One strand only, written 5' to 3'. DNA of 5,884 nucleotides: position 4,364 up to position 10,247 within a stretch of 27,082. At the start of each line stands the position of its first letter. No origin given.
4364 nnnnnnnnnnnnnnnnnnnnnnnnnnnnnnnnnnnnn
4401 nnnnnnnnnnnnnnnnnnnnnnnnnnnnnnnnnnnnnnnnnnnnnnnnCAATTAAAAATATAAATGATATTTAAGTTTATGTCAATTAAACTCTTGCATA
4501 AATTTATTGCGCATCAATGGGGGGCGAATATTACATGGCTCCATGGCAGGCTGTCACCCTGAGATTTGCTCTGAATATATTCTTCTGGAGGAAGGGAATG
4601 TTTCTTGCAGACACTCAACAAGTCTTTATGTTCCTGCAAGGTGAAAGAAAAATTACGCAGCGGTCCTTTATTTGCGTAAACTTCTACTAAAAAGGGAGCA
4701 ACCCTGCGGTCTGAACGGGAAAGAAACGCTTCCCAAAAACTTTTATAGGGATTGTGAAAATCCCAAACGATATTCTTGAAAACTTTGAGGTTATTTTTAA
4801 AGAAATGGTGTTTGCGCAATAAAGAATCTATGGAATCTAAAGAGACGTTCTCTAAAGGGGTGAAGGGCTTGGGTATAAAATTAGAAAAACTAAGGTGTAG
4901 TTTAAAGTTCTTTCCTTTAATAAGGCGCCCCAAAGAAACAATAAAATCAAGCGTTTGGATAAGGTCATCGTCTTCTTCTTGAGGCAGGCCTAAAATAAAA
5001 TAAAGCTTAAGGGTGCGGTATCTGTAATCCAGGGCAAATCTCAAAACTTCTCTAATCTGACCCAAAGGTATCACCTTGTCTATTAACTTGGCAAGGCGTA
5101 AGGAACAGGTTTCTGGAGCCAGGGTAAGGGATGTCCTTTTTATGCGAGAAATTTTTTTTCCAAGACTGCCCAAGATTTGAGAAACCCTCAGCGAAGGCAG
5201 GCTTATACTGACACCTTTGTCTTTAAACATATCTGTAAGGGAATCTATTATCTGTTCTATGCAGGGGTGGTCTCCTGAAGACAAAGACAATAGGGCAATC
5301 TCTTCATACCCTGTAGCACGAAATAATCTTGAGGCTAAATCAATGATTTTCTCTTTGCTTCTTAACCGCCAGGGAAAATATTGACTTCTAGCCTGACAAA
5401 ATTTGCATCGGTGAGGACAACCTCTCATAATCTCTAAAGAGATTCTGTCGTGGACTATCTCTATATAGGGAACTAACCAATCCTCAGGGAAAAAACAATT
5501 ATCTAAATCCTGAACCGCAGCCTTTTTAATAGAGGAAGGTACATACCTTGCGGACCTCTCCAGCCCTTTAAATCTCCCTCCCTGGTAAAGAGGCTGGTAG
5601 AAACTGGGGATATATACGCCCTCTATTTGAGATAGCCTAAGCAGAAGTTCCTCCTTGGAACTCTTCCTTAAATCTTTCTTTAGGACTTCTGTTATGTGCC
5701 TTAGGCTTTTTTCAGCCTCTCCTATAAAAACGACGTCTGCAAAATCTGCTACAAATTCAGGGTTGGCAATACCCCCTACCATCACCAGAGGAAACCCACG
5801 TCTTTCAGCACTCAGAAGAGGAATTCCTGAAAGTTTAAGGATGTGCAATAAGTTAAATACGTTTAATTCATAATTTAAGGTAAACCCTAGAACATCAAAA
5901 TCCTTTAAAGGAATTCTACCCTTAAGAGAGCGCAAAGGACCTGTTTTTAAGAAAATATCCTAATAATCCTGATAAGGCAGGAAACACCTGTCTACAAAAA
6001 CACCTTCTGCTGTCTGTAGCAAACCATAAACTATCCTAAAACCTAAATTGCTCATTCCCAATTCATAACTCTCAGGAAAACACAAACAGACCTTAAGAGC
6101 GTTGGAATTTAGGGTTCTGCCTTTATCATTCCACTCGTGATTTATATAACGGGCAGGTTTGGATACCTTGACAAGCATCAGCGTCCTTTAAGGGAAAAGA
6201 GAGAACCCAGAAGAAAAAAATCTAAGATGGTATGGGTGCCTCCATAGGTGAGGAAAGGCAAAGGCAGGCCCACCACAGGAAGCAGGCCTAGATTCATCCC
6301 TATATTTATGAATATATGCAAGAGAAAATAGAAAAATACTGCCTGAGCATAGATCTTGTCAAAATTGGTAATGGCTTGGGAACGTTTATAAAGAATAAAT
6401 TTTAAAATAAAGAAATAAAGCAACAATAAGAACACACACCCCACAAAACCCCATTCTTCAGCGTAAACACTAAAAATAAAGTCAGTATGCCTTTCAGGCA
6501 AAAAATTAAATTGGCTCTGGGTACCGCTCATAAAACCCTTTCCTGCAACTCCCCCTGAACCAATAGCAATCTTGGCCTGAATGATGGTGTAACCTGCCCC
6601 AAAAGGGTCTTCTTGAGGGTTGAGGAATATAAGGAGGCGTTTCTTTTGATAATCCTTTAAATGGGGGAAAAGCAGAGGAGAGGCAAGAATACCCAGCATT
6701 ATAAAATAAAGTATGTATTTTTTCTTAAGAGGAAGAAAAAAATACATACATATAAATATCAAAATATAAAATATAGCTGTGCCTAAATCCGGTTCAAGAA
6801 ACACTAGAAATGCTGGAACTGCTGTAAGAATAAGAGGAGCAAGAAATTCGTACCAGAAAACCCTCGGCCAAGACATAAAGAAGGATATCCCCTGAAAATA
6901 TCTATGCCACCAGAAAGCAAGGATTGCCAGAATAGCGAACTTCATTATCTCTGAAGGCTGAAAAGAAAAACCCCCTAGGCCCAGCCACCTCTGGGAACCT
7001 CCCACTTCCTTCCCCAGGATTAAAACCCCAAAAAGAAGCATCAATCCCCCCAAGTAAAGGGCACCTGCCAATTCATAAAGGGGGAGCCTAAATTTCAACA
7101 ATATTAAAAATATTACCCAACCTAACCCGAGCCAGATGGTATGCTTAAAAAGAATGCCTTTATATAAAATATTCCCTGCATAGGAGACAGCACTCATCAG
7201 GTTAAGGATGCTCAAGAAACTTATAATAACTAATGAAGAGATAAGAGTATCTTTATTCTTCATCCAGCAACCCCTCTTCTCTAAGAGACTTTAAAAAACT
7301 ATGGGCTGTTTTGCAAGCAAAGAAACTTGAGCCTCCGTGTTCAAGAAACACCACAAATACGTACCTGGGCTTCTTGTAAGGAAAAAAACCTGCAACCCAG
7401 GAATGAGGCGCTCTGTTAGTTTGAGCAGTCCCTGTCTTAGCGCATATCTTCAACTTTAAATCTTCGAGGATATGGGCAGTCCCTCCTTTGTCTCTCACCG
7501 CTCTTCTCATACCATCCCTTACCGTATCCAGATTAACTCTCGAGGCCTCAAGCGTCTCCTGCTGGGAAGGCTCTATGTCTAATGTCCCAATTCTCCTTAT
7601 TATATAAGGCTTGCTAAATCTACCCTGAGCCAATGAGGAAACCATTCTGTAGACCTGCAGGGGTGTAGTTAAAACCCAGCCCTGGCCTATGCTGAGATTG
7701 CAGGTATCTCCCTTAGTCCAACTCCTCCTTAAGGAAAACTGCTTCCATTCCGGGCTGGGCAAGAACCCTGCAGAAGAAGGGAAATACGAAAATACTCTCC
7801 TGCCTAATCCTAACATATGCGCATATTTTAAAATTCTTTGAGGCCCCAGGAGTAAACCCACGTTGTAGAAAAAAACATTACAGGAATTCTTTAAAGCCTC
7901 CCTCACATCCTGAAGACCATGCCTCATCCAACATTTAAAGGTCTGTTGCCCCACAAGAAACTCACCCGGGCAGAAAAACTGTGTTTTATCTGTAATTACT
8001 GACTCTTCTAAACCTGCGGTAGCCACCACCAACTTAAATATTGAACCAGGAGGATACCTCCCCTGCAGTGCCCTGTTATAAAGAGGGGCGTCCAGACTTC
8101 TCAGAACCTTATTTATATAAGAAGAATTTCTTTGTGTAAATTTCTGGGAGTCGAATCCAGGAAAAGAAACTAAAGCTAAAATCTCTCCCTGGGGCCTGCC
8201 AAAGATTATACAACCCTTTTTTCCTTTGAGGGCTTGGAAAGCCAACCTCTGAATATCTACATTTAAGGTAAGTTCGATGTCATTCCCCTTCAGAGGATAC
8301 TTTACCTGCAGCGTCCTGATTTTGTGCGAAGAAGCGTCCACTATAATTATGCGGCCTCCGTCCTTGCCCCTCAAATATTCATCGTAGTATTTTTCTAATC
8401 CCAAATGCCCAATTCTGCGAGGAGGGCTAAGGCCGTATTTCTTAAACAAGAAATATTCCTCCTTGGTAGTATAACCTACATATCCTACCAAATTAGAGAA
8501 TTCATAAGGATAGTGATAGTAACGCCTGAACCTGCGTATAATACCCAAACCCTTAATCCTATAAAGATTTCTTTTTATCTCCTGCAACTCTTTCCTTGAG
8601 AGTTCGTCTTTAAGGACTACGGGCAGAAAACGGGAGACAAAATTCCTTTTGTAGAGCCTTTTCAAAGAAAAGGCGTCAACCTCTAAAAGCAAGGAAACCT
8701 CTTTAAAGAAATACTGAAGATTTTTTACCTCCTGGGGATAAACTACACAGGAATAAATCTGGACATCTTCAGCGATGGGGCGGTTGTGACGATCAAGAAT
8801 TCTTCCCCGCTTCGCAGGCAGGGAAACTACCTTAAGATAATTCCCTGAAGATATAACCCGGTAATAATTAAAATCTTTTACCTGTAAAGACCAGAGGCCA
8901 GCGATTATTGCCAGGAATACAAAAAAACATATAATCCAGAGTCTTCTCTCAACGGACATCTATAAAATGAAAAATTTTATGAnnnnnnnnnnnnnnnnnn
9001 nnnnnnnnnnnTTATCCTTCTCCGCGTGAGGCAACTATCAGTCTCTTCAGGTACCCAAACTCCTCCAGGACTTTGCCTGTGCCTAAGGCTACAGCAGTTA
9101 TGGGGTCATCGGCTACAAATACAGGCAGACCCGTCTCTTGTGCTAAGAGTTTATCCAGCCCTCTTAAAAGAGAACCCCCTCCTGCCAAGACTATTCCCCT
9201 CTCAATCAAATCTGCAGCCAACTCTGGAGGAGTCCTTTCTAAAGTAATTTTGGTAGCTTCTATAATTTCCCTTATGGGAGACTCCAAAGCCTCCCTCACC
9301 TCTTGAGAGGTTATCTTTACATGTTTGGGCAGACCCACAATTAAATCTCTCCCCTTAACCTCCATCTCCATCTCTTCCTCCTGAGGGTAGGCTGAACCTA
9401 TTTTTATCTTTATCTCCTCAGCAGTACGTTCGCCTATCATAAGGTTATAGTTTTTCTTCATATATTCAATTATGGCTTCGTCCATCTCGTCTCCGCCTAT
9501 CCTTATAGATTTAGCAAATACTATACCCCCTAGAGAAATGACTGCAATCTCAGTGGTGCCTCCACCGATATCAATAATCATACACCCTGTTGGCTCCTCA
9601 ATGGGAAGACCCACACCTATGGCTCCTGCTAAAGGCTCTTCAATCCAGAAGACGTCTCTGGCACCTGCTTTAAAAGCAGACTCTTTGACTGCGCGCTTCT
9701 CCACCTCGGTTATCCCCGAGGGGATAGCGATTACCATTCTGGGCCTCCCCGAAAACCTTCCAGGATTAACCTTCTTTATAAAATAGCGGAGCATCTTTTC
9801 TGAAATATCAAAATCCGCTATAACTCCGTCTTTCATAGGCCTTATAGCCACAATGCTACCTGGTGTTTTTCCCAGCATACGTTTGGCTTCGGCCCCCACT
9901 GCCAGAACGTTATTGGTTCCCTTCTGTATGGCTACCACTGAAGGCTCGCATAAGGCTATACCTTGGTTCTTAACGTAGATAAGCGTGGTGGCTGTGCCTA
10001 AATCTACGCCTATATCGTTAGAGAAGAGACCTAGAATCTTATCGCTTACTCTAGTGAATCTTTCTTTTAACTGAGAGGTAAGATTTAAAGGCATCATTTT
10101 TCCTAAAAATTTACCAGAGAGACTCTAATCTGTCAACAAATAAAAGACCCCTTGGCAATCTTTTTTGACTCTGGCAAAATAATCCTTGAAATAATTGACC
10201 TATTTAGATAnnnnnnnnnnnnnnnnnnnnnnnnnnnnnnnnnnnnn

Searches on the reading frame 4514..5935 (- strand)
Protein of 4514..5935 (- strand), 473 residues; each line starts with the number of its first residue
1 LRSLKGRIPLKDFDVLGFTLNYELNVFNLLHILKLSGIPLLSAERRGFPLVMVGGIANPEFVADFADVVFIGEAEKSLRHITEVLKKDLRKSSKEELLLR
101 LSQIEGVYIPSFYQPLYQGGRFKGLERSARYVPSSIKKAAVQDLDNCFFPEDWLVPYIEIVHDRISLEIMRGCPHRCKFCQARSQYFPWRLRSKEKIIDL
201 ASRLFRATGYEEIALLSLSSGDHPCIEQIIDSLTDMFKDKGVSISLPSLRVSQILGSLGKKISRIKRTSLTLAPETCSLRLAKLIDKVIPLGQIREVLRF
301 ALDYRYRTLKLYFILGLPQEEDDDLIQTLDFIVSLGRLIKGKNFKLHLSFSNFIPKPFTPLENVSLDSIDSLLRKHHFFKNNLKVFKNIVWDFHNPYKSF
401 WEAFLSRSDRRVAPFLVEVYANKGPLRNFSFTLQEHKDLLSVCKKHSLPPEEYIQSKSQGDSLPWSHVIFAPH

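Call 9: search_protein_families(library=pfam, proteins=[window:4514-5935:-], max_evalue=0.0001)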
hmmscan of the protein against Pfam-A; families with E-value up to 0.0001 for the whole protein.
window:4514-5935:- (473 aa): 2 families
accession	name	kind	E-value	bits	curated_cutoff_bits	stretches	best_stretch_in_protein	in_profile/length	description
PF19864.5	Radical_SAM_N2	-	5.2e-31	107.6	29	1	3-110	40-151/151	Radical SAM proteins, N-terminal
PF04055.27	Radical_SAM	-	8.1e-16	59.1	29.5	1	168-332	2-166/166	Radical SAM superfamily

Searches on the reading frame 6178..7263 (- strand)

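Call 9: search_protein_families(library=pfam, proteins=[window:6178-7263:-], max_evalue=0.0001)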
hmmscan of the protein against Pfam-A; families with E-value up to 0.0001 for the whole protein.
window:6178-7263:- (361 aa): 1 family
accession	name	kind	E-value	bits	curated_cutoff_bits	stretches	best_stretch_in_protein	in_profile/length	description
PF01098.24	FTSW_RODA_SPOVE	-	7.4e-82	275.6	26.4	1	11-357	8-349/356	Cell cycle protein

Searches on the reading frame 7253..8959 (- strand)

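Call 9: search_protein_families(library=pfam, proteins=[window:7253-8959:-], max_evalue=0.0001)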
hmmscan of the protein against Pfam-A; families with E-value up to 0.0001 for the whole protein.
window:7253-8959:- (568 aa): 2 families
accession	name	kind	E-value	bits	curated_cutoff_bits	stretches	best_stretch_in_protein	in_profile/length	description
PF00905.27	Transpeptidase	-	1.3e-52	179.3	22.1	1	257-550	10-288/299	Penicillin binding protein transpeptidase domain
PF03717.20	PBP_dimer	-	3.9e-33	115.8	24.4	1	47-217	2-179/180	Penicillin-binding Protein dimerisation domain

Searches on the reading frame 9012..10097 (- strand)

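Call 9: search_protein_families(library=pfam, proteins=[window:9012-10097:-], max_evalue=0.0001)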
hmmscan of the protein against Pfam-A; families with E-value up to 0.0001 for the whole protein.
window:9012-10097:- (361 aa): 6 families
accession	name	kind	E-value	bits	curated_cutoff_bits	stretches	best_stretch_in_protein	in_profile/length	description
PF06723.19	MreB_Mbl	-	2.3e-148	493.8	27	1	26-349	1-324/327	MreB/Mbl protein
PF14450.12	FtsA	-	2e-15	57.7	31.8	1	174-339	2-127/127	Cell division protein FtsA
PF00022.25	Actin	-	5.9e-11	42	27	1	32-217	10-192/410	Actin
PF00012.26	HSP70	-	1.1e-10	40.8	20.6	1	121-219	136-240/599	Hsp70 protein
PF11104.14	PilM_2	-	3.7e-08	33.1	27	0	171-232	181-236/340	Type IV pilus assembly protein PilM;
PF25216.1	Volactin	-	1.3e-05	25.3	35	1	55-330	49-307/321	Volactin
